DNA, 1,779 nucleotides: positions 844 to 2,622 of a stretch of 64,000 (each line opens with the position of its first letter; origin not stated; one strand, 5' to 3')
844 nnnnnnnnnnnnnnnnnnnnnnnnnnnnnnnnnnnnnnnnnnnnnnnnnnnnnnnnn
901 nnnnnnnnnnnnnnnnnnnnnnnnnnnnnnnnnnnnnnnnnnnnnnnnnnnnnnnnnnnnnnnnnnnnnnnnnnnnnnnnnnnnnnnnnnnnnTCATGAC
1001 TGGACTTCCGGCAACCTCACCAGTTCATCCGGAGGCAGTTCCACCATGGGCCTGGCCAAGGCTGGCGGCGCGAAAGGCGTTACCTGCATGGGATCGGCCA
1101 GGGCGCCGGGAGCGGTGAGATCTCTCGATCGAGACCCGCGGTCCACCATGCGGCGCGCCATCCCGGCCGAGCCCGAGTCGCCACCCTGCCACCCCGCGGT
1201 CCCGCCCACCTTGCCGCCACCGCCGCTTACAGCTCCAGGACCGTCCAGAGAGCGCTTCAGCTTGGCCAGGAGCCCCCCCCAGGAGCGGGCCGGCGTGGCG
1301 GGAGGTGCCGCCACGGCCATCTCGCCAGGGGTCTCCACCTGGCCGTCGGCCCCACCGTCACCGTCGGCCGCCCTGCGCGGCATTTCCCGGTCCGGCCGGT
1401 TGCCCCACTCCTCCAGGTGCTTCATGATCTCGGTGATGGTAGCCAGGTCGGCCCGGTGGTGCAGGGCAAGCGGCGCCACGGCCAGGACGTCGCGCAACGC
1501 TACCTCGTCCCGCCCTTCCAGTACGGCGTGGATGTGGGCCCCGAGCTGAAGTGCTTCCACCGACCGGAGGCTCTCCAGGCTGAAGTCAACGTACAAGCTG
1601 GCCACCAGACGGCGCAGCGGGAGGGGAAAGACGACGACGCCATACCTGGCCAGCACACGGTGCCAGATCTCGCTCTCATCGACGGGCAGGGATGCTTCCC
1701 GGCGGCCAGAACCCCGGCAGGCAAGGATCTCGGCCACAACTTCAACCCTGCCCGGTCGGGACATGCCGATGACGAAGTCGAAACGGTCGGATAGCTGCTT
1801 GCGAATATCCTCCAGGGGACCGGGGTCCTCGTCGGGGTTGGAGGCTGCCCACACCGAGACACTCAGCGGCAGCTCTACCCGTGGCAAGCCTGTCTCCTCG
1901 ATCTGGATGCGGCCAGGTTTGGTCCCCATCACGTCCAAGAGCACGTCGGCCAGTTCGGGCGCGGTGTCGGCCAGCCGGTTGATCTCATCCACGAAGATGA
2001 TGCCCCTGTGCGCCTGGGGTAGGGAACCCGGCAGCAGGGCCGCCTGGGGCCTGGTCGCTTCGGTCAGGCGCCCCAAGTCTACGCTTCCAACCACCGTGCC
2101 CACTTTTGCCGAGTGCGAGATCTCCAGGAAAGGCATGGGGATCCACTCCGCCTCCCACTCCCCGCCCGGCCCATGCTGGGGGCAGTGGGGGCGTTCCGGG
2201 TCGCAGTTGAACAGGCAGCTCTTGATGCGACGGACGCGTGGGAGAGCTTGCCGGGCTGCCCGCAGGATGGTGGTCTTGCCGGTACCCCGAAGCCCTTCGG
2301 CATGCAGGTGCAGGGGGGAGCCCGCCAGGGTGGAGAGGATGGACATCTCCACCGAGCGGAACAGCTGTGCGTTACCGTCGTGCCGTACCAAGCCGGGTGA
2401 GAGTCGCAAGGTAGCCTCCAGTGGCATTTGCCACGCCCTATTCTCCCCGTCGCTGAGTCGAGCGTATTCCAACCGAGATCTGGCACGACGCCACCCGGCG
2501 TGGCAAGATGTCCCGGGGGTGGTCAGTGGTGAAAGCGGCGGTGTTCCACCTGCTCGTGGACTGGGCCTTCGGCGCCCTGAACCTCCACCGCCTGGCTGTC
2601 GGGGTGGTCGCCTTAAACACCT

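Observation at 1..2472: ChlI/BchI-like AAA+ ATPase with no vWA partner, ATGA-coupled to an unknown protein carrying a C-terminal winged helix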

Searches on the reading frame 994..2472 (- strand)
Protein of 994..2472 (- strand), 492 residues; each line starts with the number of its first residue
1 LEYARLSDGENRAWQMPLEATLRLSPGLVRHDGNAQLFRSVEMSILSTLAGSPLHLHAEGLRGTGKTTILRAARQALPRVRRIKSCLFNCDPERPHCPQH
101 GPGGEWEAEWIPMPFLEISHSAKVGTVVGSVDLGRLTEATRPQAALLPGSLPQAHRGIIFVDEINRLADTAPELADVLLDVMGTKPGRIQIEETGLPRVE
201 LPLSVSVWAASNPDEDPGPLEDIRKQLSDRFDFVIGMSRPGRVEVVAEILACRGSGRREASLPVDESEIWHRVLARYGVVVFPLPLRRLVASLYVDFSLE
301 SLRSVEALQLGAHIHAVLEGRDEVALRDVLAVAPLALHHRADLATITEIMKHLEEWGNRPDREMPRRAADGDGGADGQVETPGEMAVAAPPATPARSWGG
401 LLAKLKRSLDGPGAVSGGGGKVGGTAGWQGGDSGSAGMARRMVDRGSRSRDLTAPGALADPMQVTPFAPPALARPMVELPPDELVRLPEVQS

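Call 5: search_protein_families(library=pfam, proteins=[window:994-2472:-], max_evalue=0.1)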
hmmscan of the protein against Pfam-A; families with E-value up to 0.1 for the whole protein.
window:994-2472:- (492 aa): 11 families
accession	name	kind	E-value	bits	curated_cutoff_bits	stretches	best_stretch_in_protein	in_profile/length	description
PF17863.7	AAA_lid_2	-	1e-07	32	22.7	1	291-344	5-57/74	AAA lid domain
PF01078.27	Mg_chelatase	-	0.0022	17.9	20.3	1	55-171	24-122/207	Magnesium chelatase, subunit ChlI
PF00493.29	MCM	-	0.0037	16.8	23.3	1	142-215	108-175/224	MCM P-loop domain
PF00004.35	AAA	-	0.0084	17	21.2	1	60-235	5-127/131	ATPase family associated with various cellular activities (AAA)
PF19263.5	DUF5906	-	0.016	16.3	27.6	0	158-214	49-103/114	Family of unknown function (DUF5906)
PF13604.12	AAA_30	-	0.018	15.2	27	1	55-78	20-43/191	AAA domain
PF00158.32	Sigma54_activat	-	0.019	15.1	20.2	0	148-183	86-118/168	Sigma-54 interaction domain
PF07728.20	AAA_5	-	0.02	15.3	22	0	134-231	58-139/139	AAA domain (dynein-related subfamily)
PF13191.12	AAA_16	-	0.035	15.1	32.6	0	49-80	20-51/167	AAA ATPase domain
PF13173.12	AAA_14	-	0.068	13.6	27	0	59-91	8-38/129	AAA domain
PF13401.12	AAA_22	-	0.069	13.9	27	0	60-83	12-37/130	AAA domain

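Call 6: search_protein_families(library=ncbifam, proteins=[window:994-2472:-], max_evalue=0.1)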
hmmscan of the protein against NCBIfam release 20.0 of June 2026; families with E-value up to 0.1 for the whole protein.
window:994-2472:- (492 aa): 5 families
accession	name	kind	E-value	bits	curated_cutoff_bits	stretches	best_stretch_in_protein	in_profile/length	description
TIGR02442.1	Cob-chelat-sub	hypoth_equivalog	1.7e-34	119.3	779.45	1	59-355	31-324/641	putative cobaltochelatase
TIGR02030.1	BchI-ChlI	equivalog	1.3e-23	83.7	466.95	1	60-341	32-314/337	magnesium chelatase ATPase subunit I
TIGR02031.1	BchD-ChlD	equivalog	1.6e-18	66.8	499.55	1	59-347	22-277/608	magnesium chelatase ATPase subunit D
NF009943.0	PRK13406.1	equivalog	8e-06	24.6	571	1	125-410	65-322/585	magnesium chelatase subunit D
TIGR02903.1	spore_lon_C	equivalog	0.013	14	678.8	1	45-181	166-288/615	Lon family ATP-dependent protease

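Call 7: find_encoding_contigs(protein=window:994-2472:-, flank=10000, max_places=6)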
Protein window:994-2472:- (492 aa): no gene with exactly this product is on record in the collection.

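Call 13: find_homologous_proteins(query=window:994-2472:-)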
Query window:994-2472:- (492 aa): 1261 proteins with E <= 0.001 among 8000 candidates; the best 120 are listed.
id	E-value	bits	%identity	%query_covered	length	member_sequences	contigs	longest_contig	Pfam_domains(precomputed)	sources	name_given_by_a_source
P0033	0.0e+0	1060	100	97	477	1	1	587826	PF17863.8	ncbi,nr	ncbi:MAG: magnesium chelatase [bacterium]|nr:magnesium chelatase [bacterium]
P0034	9.2e-195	666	67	95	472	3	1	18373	PF17863.8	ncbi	-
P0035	3.1e-177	609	62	95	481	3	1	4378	PF17863.8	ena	-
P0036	3.6e-165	569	63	91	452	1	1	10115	PF17863.8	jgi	jgi:magnesium chelatase subunit I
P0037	8.1e-165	568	64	86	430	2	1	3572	PF17863.8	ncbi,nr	ncbi:MAG TPA: magnesium chelatase, partial [Clostridiales bacterium]|nr:magnesium chelatase [Clostri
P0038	1.0e-133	465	51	94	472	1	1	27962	PF17863.8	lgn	-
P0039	1.3e-133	465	51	95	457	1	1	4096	PF17863.8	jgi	-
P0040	5.6e-133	463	63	68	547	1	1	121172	PF17863.8,PF01078.28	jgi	jgi:magnesium chelatase subunit I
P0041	1.4e-132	461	52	94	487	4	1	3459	PF17863.8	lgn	-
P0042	2.1e-132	461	63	68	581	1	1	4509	PF17863.8,PF01078.28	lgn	-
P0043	2.3e-132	461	51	94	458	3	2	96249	PF17863.8,PF01078.28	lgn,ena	-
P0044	1.5e-131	458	49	94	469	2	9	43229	PF17863.8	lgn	-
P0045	5.3e-131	456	61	70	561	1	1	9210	PF17863.8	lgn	-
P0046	6.5e-131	456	63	66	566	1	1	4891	PF17863.8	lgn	-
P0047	8.0e-131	456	47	95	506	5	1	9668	PF17863.8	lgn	-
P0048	9.5e-131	455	52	93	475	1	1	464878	PF17863.8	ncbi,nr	ncbi:MAG: magnesium chelatase [Firmicutes bacterium]|nr:magnesium chelatase [Bacillota bacterium]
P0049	4.7e-130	453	62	68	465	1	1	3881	PF17863.8,PF13191.13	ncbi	ncbi:MAG: ATP-binding protein, partial [Bacillota bacterium]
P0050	1.4e-129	451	63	68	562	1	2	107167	PF17863.8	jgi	jgi:magnesium chelatase subunit I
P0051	1.4e-129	451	50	94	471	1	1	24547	PF17863.8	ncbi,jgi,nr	ncbi:MAG: magnesium chelatase [Firmicutes bacterium]|jgi:magnesium chelatase subunit I|nr:magnesium 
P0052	1.7e-129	451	63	67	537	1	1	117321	PF17863.8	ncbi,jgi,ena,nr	ncbi:MAG TPA: hypothetical protein VD969_27505 [Symbiobacteriaceae bacterium]|nr:hypothetical protei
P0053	5.6e-129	450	49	94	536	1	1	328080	PF17863.8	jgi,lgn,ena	-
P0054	8.1e-129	449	57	78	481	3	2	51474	PF17863.8,PF01078.28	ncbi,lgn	ncbi:MAG: ATP-binding protein [Bacillota bacterium]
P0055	9.7e-129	449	61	69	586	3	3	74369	PF17863.8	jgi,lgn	jgi:magnesium chelatase subunit I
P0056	2.3e-128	447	61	68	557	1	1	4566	PF17863.8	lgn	-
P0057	2.3e-128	447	63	69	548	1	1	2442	PF17863.8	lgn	-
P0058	3.3e-128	447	64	66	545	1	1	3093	PF17863.8,PF01078.28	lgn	-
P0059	7.2e-128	446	48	94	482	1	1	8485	PF17863.8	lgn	-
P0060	9.1e-128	446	50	94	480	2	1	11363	PF17863.8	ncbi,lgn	-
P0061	1.7e-127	445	50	94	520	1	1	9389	PF17863.8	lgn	-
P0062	1.9e-127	444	56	80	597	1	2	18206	PF17863.8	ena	-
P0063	2.6e-127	444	61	67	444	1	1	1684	PF17863.8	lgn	-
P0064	3.1e-127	444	61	70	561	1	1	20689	PF17863.8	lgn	-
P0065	4.0e-127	443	63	72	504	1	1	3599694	PF17863.8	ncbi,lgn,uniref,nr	ncbi:hypothetical protein [Caldinitratiruptor microaerophilus]|uniref:AAA+ ATPase domain-containing 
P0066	5.3e-127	443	62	66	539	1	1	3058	PF17863.8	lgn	-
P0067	9.9e-127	442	62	67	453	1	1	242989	PF17863.8,PF01078.28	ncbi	ncbi:MAG: magnesium chelatase [Symbiobacteriia bacterium]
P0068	1.1e-126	442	50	93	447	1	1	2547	PF17863.8,PF01078.28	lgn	-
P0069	1.2e-126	442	61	68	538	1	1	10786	PF17863.8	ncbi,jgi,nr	ncbi:MAG TPA: hypothetical protein VK464_03130 [Symbiobacteriaceae bacterium]|jgi:magnesium chelatas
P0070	1.3e-126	442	51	94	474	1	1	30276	PF17863.8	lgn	-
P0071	2.2e-126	441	49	93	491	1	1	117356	PF17863.8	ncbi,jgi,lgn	ncbi:MAG TPA: magnesium chelatase [Symbiobacteriaceae bacterium]|jgi:magnesium chelatase subunit I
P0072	3.5e-126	440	60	68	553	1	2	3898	PF17863.8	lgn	-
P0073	4.0e-126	440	61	70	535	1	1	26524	PF17863.8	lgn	-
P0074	4.3e-126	440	53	84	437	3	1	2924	PF17863.8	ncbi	ncbi:MAG: hypothetical protein ACM3WT_06900, partial [Bacillota bacterium]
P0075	4.4e-126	440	60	68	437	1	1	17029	PF17863.8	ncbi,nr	ncbi:MAG: magnesium chelatase [Bacillota bacterium]|nr:magnesium chelatase [Bacillota bacterium]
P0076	1.5e-125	438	64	66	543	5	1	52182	PF17863.8,PF01078.28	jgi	jgi:magnesium chelatase subunit I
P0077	2.5e-125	437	46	94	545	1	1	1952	PF17863.8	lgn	-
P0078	3.1e-125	437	62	66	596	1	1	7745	PF17863.8,PF01078.28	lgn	-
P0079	3.2e-125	437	49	94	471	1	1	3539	PF17863.8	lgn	-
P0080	3.3e-125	437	56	82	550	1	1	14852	PF17863.8,PF01078.28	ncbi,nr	ncbi:MAG TPA: ATP-binding protein [Symbiobacteriaceae bacterium]|nr:ATP-binding protein [Symbiobacte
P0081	3.7e-125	437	61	68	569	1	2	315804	PF17863.8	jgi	jgi:magnesium chelatase subunit I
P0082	3.9e-125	437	54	82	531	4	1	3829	PF17863.8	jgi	-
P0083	4.0e-125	437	49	94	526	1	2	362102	PF17863.8,PF13191.13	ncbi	-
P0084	4.7e-125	437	52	93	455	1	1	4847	PF17863.8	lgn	-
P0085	4.8e-125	437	58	77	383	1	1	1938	PF17863.8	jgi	jgi:magnesium chelatase subunit I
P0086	5.2e-125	436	62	66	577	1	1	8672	PF17863.8,PF01078.28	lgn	-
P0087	5.3e-125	436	63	68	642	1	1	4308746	PF17863.8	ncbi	-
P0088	5.8e-125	436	59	68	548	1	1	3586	PF17863.8,PF01078.28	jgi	jgi:magnesium chelatase subunit I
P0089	5.9e-125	436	51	93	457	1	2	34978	PF17863.8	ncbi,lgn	ncbi:MAG: magnesium chelatase [Bacillota bacterium]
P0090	8.1e-125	436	49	93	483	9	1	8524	PF17863.8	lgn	-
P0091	8.8e-125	436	57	77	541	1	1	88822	PF17863.8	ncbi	ncbi:MAG: magnesium chelatase [Bacillota bacterium]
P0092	9.9e-125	435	50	94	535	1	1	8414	PF17863.8,PF01078.28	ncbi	-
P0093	1.0e-124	435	61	68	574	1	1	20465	PF17863.8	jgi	-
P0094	1.1e-124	435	51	94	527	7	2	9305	PF17863.8,PF01078.28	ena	-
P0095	1.1e-124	435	48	94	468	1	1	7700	PF17863.8,PF01078.28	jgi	jgi:magnesium chelatase subunit I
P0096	1.3e-124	435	63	66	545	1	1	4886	PF17863.8,PF01078.28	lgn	-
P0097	1.5e-124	435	62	66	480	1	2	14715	PF17863.8,PF01078.28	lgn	-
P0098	1.7e-124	435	62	66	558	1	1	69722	PF17863.8,PF01078.28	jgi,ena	-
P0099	2.4e-124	434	60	68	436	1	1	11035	PF17863.8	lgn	-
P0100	2.8e-124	434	63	67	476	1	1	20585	PF17863.8,PF01078.28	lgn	-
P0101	3.1e-124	434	61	68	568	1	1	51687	PF17863.8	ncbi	-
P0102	4.3e-124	433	47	94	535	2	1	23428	PF17863.8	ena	-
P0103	5.7e-124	433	59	71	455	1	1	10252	PF17863.8,PF01078.28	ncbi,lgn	ncbi:MAG: magnesium chelatase [Bacillota bacterium]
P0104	6.6e-124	433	48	94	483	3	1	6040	PF17863.8,PF01078.28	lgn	-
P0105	8.5e-124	432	51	83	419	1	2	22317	PF17863.8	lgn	-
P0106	1.3e-123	432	50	92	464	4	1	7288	PF17863.8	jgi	jgi:magnesium chelatase subunit I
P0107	2.2e-123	431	65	67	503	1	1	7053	PF17863.8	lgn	-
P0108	2.3e-123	431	50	93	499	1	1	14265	PF17863.8,PF01078.28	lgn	-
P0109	3.2e-123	431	47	94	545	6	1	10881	PF17863.8,PF13191.13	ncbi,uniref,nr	ncbi:hypothetical protein [Symbiobacterium thermophilum]|uniref:hypothetical protein n=1 Tax=Symbiob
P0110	5.7e-123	430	52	79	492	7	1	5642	PF17863.8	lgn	-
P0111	6.6e-123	429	50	93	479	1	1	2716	PF17863.8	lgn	-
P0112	7.8e-123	429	58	68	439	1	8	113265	PF17863.8,PF01078.28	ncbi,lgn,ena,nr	ncbi:MAG: ATP-binding protein [Sporomusaceae bacterium]|nr:ATP-binding protein [Sporomusaceae bacter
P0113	8.0e-123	429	49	94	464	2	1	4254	PF17863.8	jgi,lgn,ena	-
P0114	8.2e-123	429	54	80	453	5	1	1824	PF17863.8,PF01078.28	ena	-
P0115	1.0e-122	429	53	87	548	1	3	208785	PF17863.8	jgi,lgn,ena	-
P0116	2.2e-122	428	50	92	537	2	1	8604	PF17863.8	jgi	jgi:magnesium chelatase subunit I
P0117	2.3e-122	428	61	66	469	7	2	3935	PF17863.8,PF01078.28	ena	-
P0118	2.3e-122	428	50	95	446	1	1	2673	PF17863.8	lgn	-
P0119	2.5e-122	428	50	94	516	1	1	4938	PF17863.8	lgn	-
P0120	2.6e-122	428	50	93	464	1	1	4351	PF17863.8,PF01078.28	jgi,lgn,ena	-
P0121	2.7e-122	427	50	93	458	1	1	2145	PF17863.8,PF01078.28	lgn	-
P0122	2.8e-122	427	60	68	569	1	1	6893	PF17863.8,PF01078.28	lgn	-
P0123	2.9e-122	427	60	67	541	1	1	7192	PF17863.8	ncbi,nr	ncbi:MAG: hypothetical protein K6U08_05490 [Firmicutes bacterium]|nr:hypothetical protein [Bacillota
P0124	3.5e-122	427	49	94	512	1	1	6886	PF17863.8,PF01078.28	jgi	-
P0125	3.5e-122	427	50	94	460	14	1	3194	PF17863.8,PF01078.28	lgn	-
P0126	4.7e-122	427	63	66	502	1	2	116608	PF17863.8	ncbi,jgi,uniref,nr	ncbi:magnesium chelatase subunit I [Symbiobacterium terraclitae]|jgi:magnesium chelatase subunit I|u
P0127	6.4e-122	426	48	95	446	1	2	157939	PF17863.8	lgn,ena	-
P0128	6.7e-122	426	59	67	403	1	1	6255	PF00493.30,PF17863.8,PF01078.28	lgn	-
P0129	7.4e-122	426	60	67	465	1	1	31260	PF17863.8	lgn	-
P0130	8.3e-122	426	58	66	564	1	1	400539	PF17863.8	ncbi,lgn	-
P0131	1.0e-121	426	61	66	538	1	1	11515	PF17863.8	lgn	-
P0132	1.3e-121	425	60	67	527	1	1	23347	PF17863.8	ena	-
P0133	1.4e-121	425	49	92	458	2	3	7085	PF17863.8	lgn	-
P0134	1.4e-121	425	60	67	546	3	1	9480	PF17863.8,PF01078.28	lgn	-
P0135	1.4e-121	425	71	46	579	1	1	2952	PF17863.8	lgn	-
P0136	1.6e-121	425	60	66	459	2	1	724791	PF17863.8,PF01078.28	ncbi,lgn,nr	ncbi:MAG: magnesium chelatase [Bacillota bacterium]|nr:magnesium chelatase [Bacillota bacterium]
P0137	1.8e-121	425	61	66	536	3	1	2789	PF17863.8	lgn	-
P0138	2.0e-121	425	49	94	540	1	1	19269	PF17863.8,PF01078.28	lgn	-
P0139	2.1e-121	424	47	93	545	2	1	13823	PF17863.8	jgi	-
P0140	2.3e-121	424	56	68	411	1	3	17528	PF17863.8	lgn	-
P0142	2.8e-121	424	49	93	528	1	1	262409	PF17863.8,PF01078.28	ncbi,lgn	-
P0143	3.1e-121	424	58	66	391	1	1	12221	PF17863.8,PF01078.28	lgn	-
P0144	3.5e-121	424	48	94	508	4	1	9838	PF17863.8,PF01078.28,PF13191.13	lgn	-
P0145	4.7e-121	423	48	93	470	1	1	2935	PF17863.8,PF01078.28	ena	-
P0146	5.1e-121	423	47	93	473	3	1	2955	PF17863.8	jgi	jgi:magnesium chelatase subunit I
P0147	5.8e-121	423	56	70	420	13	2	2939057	PF17863.8,PF01078.28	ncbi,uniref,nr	ncbi:magnesium-chelatase BchI [Thermacetogenium phaeum DSM 12270]|uniref:Magnesium-chelatase BchI n=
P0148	6.4e-121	423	58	66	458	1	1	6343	PF17863.8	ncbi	-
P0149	6.6e-121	423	56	70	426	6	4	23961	PF17863.8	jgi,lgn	jgi:magnesium chelatase subunit I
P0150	7.4e-121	423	60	67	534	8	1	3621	PF17863.8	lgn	-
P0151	8.0e-121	423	62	66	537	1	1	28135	PF17863.8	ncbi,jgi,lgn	ncbi:MAG TPA: hypothetical protein VIL07_12725 [Symbiobacteriaceae bacterium]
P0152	1.0e-120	422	56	73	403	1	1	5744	PF00493.30,PF17863.8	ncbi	ncbi:MAG: ATP-binding protein [Candidatus Saccharibacteria bacterium]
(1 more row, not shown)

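Call 14: find_encoding_contigs(protein=P0033, flank=10000, max_places=3)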
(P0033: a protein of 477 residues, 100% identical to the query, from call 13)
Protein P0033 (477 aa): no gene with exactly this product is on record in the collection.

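Call 27: search_protein_families(library=pfam, proteins=[P0109, P0147], max_evalue=0.01)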
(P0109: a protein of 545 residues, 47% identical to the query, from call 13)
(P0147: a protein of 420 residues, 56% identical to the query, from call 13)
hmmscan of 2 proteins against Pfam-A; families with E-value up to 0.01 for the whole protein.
P0109 (545 aa): 4 families
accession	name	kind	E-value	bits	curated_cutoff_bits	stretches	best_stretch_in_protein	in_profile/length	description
PF17863.7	AAA_lid_2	-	5.8e-10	39.2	22.7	1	279-332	4-58/74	AAA lid domain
PF13191.12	AAA_16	-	5.8e-05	24.1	32.6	1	26-168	18-161/167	AAA ATPase domain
PF01078.27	Mg_chelatase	-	8.1e-05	22.6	20.3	0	129-153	96-120/207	Magnesium chelatase, subunit ChlI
PF00158.32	Sigma54_activat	-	0.0051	17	20.2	0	133-167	87-118/168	Sigma-54 interaction domain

P0147 (420 aa): 5 families
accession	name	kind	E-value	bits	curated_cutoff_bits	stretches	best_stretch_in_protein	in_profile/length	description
PF17863.7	AAA_lid_2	-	9e-08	32.2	22.7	1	280-332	5-58/74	AAA lid domain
PF01078.27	Mg_chelatase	-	5.3e-06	26.4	20.3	0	130-197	97-158/207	Magnesium chelatase, subunit ChlI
PF00493.29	MCM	-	0.0005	19.7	23.3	1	122-219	104-202/224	MCM P-loop domain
PF07726.17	AAA_3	-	0.0031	17.8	27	0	141-215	64-129/131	ATPase family associated with various cellular activities (AAA)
PF00004.35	AAA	-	0.008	17.1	21.2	0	39-56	5-22/131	ATPase family associated with various cellular activities (AAA)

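Call 34: search_solved_structures(query=window:994-2472:-, max_evalue=0.001, show_alignments=1)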
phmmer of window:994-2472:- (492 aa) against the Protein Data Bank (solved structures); distinct sequences matched with E-value up to 0.001: 3.
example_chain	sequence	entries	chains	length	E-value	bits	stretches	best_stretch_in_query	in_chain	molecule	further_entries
1g8p_A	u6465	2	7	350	2.2e-15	59.9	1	60-341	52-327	MAGNESIUM-CHELATASE 38 KDA SUBUNIT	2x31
8osf_A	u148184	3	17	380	3.3e-15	59.3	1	59-341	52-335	Magnesium-chelatase subunit ChlI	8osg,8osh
6l8d_A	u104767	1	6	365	2.5e-12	49.8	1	59-341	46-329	Magnesium-chelatase subunit ChlI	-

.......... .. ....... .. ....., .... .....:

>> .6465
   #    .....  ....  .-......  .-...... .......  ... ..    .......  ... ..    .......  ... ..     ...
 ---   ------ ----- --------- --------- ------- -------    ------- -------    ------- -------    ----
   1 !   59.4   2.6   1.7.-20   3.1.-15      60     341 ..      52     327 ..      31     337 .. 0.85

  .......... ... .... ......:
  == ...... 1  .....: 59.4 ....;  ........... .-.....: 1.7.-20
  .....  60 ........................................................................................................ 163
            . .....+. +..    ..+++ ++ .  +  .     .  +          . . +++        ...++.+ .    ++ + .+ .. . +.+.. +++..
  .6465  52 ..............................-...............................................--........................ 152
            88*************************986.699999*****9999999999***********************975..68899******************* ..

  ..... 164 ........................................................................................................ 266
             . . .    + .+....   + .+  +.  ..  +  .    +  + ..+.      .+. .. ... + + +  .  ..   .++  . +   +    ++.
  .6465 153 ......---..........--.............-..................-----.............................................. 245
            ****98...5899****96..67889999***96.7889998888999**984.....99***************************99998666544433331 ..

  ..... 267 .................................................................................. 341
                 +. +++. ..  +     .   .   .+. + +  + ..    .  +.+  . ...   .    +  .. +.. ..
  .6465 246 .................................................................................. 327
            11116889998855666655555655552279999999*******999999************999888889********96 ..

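Call 50: search_protein_families(library=padloc, proteins=[window:994-2472:-], max_evalue=0.01)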
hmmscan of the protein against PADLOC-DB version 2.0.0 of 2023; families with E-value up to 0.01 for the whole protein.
window:994-2472:- (492 aa): 0 families
